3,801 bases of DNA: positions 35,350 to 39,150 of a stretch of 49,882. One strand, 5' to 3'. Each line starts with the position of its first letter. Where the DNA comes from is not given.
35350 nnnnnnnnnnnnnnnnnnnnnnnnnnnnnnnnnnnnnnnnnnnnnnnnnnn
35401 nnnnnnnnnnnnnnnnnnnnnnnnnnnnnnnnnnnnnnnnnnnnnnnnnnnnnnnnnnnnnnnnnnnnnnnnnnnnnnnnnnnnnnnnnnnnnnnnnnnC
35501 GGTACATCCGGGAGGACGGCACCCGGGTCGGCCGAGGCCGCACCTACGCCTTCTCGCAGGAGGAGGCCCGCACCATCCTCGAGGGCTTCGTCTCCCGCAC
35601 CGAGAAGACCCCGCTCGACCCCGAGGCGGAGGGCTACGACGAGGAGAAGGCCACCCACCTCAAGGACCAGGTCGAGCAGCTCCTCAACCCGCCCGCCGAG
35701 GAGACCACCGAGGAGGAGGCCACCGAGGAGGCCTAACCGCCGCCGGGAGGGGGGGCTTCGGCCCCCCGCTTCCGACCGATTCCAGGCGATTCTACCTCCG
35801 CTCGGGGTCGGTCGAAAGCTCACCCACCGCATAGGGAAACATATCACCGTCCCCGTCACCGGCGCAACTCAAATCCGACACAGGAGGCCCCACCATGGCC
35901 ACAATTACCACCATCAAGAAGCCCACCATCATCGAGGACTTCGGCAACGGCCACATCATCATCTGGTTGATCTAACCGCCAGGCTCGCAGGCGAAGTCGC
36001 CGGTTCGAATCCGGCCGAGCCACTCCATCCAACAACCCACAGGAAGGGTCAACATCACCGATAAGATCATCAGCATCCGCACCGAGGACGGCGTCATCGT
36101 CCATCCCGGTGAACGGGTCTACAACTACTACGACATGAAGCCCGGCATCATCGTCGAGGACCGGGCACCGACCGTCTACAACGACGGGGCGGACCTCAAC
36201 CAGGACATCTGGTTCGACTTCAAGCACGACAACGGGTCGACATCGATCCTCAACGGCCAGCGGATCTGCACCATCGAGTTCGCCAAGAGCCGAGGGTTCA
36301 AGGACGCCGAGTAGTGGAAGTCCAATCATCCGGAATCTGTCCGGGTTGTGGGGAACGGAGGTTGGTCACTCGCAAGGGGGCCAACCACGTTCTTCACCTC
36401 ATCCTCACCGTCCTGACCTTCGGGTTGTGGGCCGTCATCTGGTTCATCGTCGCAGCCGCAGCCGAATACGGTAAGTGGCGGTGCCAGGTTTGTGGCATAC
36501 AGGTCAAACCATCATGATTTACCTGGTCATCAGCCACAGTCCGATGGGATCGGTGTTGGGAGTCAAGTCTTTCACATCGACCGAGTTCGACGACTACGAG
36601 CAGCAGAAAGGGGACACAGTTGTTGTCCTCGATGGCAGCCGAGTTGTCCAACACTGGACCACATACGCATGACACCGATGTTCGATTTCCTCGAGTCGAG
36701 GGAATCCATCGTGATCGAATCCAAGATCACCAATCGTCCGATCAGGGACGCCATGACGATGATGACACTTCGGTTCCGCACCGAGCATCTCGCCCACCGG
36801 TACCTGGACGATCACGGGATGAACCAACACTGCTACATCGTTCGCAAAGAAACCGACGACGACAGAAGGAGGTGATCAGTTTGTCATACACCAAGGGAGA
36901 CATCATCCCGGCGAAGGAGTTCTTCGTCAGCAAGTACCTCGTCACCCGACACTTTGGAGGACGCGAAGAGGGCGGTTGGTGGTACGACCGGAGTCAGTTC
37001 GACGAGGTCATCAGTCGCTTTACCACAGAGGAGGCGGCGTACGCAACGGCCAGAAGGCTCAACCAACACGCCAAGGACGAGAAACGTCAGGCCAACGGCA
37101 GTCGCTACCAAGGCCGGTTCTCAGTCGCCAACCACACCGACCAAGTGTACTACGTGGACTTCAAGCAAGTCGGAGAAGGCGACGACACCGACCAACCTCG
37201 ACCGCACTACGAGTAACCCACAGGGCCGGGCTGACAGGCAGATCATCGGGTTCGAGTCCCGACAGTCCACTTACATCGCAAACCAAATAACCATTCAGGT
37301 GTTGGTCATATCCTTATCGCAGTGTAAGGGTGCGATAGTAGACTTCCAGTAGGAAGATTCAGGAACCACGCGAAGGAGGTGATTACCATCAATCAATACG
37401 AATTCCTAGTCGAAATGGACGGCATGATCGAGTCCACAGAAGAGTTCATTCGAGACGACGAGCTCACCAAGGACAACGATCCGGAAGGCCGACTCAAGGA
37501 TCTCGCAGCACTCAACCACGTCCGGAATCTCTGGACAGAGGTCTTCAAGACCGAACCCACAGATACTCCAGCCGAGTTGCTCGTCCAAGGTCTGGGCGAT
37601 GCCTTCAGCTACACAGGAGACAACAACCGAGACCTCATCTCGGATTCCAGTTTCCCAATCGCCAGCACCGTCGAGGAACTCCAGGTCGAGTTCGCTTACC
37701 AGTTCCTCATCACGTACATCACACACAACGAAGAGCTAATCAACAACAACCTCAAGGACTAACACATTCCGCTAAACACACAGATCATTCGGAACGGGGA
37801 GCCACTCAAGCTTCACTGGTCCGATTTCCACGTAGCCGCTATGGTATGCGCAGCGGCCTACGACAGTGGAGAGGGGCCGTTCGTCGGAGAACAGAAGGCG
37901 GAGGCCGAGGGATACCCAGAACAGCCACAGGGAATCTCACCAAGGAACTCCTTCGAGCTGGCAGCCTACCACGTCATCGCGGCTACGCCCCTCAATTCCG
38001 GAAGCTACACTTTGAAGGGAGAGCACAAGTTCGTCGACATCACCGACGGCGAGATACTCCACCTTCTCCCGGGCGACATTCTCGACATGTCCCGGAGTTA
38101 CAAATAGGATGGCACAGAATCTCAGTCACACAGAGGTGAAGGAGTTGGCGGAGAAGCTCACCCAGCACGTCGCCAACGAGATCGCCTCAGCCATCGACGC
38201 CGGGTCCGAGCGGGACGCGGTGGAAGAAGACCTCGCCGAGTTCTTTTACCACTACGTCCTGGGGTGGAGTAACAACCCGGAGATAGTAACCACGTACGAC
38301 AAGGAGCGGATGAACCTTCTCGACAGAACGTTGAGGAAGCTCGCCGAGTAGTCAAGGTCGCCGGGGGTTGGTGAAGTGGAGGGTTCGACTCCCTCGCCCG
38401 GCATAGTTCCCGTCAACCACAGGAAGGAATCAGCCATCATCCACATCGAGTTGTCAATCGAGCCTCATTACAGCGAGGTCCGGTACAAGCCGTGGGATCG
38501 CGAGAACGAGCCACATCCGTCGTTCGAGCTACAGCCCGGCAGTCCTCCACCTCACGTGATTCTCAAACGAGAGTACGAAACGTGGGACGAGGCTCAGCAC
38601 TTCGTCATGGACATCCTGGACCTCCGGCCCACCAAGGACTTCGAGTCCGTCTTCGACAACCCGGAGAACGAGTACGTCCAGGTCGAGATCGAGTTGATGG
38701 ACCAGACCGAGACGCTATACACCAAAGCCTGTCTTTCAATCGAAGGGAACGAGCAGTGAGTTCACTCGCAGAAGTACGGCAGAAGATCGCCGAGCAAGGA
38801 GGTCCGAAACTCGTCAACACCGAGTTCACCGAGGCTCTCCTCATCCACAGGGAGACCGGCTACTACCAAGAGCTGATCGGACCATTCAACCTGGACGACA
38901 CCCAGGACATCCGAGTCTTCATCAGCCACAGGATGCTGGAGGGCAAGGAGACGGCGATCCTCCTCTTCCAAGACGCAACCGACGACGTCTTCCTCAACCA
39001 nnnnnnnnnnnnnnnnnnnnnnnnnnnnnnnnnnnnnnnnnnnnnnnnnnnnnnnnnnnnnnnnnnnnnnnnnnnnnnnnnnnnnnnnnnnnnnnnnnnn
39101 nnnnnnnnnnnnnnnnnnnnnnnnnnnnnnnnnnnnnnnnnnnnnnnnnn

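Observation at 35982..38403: Three tRNA-like acceptor/T-arm minihelices, with no D or anticodon arm, sit between early cistrons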

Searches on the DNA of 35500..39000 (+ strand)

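Call 6: search_dna_similar(query=window:35500-39000:+, collection=phages, mode=near, max_rows=30)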
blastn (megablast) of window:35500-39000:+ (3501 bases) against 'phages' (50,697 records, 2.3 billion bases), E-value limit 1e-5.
No match.
